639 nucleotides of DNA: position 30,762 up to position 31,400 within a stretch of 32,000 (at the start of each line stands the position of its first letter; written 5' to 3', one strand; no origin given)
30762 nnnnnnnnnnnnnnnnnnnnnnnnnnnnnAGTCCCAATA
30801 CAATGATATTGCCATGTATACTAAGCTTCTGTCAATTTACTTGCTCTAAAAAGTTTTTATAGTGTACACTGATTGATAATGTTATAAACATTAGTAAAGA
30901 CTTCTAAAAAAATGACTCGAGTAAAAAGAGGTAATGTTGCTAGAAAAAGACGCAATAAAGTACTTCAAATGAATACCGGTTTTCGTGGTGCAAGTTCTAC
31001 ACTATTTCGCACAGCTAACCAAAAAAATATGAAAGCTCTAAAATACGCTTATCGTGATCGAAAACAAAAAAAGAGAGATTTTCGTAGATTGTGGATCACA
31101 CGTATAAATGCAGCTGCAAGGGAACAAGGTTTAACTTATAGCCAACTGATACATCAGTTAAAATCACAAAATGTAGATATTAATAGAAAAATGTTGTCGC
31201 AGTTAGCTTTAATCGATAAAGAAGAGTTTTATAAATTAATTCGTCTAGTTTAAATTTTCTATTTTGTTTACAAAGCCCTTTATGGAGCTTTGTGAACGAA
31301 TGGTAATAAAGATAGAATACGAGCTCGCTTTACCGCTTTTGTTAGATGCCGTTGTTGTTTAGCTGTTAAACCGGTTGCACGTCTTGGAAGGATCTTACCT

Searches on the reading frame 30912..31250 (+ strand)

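Call 28: search_protein_families(library=ncbifam, proteins=[window:30912-31250:+], max_evalue=0.00001)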
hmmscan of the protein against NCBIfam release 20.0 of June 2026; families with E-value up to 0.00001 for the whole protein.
window:30912-31250:+ (113 aa): 3 families
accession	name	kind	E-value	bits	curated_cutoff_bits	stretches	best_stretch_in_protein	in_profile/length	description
TIGR01032.1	rplT_bact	equivalog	1.3e-44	151.1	65.65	1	1-111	1-111/114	50S ribosomal protein L20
NF011109.0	PRK14537.1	equivalog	8.8e-38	130.2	187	1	7-112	7-112/232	50S ribosomal protein L20/unknown domain fusion protein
NF051450.1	50S_L20_sunset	exception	1.9e-31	110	375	1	1-112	1-112/219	50S ribosomal protein L20, sunset domain variant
